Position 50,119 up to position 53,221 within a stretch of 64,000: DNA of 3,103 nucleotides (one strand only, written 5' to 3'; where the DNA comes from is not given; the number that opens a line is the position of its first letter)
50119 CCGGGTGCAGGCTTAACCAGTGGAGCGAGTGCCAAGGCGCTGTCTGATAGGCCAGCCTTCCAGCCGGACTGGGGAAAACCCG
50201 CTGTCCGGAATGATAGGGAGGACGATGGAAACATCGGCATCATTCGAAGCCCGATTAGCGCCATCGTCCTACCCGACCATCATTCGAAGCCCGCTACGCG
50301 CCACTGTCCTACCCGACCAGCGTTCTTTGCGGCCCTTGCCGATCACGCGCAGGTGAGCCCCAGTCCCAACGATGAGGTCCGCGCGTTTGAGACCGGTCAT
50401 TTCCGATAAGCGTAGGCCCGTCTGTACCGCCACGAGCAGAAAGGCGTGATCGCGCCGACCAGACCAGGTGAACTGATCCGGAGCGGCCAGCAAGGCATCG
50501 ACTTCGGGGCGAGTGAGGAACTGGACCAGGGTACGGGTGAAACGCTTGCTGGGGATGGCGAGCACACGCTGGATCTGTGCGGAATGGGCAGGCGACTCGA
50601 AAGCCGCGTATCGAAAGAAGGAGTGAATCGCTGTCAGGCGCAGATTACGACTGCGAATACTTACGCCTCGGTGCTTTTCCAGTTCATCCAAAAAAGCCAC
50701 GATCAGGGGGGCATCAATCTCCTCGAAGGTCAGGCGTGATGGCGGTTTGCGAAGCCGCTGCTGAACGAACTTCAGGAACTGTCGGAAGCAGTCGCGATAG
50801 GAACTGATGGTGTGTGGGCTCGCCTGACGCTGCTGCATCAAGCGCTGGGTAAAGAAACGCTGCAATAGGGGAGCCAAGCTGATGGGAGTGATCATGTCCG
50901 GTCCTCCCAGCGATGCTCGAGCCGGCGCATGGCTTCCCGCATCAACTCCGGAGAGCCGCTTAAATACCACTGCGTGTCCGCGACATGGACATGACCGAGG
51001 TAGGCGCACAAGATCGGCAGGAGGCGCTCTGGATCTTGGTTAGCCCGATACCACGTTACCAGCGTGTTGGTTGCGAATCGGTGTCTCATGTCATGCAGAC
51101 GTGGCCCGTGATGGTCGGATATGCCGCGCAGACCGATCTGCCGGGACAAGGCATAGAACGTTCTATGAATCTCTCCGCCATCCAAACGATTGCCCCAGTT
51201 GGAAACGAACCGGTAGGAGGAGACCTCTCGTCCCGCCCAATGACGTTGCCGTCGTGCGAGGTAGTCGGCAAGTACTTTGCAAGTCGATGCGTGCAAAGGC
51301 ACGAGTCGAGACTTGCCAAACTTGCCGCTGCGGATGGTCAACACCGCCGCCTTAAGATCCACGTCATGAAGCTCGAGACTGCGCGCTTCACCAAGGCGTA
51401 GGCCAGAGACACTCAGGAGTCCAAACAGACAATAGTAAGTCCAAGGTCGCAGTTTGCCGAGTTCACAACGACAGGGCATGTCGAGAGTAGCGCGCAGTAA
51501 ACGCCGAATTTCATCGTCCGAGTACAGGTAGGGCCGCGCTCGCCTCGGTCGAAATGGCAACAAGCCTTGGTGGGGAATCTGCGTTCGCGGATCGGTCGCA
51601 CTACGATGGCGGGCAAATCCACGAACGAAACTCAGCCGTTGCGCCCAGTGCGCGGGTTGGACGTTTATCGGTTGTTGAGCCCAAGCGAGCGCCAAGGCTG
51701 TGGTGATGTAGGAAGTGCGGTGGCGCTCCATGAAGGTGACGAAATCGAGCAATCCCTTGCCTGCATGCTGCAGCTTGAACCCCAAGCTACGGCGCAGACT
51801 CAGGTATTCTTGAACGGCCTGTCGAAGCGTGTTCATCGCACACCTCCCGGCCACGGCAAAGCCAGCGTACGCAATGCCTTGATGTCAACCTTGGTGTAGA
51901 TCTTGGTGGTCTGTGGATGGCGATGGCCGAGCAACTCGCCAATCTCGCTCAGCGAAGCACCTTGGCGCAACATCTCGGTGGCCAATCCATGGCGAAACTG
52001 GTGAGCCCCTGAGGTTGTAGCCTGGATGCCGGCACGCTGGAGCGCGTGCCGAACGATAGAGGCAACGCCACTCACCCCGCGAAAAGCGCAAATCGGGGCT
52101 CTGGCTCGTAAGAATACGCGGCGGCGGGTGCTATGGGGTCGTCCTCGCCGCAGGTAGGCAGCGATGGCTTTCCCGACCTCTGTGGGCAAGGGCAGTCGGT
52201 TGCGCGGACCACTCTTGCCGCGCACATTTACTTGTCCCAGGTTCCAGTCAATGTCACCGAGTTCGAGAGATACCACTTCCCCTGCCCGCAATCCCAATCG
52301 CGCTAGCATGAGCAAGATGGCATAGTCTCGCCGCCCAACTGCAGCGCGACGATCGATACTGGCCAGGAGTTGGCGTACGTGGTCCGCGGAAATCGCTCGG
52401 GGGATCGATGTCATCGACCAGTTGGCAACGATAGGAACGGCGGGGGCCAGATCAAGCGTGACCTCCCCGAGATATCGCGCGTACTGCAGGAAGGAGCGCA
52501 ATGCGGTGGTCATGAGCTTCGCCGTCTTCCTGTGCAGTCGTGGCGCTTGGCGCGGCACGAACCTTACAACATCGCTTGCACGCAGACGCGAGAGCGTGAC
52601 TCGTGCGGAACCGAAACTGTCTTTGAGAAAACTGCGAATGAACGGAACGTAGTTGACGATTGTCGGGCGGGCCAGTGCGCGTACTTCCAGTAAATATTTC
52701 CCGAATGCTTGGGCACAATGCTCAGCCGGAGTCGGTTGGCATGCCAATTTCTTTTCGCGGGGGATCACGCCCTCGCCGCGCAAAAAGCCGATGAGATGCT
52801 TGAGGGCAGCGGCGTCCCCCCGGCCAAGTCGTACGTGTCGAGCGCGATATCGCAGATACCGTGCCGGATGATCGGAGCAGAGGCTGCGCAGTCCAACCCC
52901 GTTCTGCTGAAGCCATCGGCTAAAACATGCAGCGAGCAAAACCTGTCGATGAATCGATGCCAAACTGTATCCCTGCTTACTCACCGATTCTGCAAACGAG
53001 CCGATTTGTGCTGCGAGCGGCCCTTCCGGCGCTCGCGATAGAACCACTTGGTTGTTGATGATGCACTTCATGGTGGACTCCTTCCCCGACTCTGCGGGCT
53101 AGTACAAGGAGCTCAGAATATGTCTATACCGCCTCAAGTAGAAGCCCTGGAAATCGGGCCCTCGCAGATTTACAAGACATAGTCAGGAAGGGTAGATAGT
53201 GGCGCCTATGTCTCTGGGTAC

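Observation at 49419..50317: The inner intron sits in the apical loop of the outer intron's domain VI, so the apparent 40-nt tandem repeat is two D6 3' strands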

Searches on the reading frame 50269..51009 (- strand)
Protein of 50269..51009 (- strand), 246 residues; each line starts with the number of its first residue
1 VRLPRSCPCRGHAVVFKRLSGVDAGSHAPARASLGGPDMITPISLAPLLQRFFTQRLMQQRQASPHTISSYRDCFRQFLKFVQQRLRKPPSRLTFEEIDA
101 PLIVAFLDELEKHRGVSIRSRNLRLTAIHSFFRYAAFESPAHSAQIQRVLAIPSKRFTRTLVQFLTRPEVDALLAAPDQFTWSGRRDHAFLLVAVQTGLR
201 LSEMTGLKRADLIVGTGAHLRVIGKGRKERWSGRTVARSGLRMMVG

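Call 10: search_protein_families(library=pfam, proteins=[window:50269-51009:-])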
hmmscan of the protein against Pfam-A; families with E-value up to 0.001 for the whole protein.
window:50269-51009:- (246 aa): 4 families
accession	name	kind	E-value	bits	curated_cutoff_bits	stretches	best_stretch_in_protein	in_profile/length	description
PF02899.23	Phage_int_SAM_1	-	2.1e-12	47.6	22.3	1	53-136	4-80/83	Phage integrase, N-terminal SAM-like domain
PF13495.12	Phage_int_SAM_4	-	3.8e-08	34.1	27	1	49-134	2-77/85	Phage integrase, N-terminal SAM-like domain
PF00589.27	Phage_integrase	-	3.9e-07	30.4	27.1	1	164-230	2-67/172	Phage integrase family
PF13102.12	Phage_int_SAM_5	-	6.8e-06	26.8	22.3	1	51-136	4-83/98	Phage integrase SAM-like domain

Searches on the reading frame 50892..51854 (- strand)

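Call 10: search_protein_families(library=pfam, proteins=[window:50892-51854:-])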
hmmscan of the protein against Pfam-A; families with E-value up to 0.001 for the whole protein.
window:50892-51854:- (320 aa): 1 family
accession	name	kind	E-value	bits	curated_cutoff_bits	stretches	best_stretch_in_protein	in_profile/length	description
PF00589.27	Phage_integrase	-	1.1e-19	71.4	27.1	1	115-298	7-166/172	Phage integrase family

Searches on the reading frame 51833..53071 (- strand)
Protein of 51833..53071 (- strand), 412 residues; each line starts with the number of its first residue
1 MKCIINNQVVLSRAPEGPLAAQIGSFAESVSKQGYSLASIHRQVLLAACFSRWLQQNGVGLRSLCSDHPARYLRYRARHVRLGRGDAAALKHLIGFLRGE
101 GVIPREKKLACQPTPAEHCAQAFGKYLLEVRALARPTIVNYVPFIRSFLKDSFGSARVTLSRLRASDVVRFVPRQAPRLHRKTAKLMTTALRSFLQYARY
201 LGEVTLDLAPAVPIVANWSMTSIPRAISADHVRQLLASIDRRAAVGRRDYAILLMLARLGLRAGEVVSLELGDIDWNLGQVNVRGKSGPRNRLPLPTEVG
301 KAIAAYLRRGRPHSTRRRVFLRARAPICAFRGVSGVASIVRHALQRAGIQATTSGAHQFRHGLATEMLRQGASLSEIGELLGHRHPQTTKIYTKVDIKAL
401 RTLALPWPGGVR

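Call 10: search_protein_families(library=pfam, proteins=[window:51833-53071:-])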
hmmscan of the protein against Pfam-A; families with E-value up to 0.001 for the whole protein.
window:51833-53071:- (412 aa): 2 families
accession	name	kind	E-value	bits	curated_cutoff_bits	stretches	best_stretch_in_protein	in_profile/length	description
PF00589.27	Phage_integrase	-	1.1e-27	97.3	27.1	1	227-396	3-169/172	Phage integrase family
PF02899.23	Phage_int_SAM_1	-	6.4e-08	33.2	22.3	1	121-198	2-79/83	Phage integrase, N-terminal SAM-like domain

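Call 11: find_encoding_contigs(protein=window:51833-53071:-, flank=10000, max_places=6)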
Protein window:51833-53071:- (412 aa): 1 contig read that carries it; 1 place shown.
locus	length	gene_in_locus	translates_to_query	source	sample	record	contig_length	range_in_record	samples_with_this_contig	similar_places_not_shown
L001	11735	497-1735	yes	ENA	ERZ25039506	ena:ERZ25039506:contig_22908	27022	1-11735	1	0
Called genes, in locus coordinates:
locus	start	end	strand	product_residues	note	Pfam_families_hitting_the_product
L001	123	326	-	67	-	-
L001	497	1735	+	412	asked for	PF02899:Phage_int_SAM_1 (weak), PF00589:Phage_integrase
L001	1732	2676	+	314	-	PF00589:Phage_integrase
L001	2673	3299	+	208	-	PF02899:Phage_int_SAM_1, PF13102:Phage_int_SAM_5 (faint), PF13495:Phage_int_SAM_4, PF00589:Phage_integrase (weak)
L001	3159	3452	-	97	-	-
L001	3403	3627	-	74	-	-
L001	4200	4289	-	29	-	-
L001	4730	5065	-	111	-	-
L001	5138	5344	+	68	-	-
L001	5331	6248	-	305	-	PF02899:Phage_int_SAM_1, PF00589:Phage_integrase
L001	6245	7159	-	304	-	PF00589:Phage_integrase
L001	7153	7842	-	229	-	PF00589:Phage_integrase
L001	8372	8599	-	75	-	-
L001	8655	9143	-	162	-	-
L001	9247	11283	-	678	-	PF00515:TPR_1 (weak), PF07719:TPR_2 (weak), PF14559:TPR_19, PF13414:TPR_11, PF13432:TPR_16, PF23914:TPR_CcmH_CycH, PF13414:TPR_11, PF13432:TPR_16, +19 more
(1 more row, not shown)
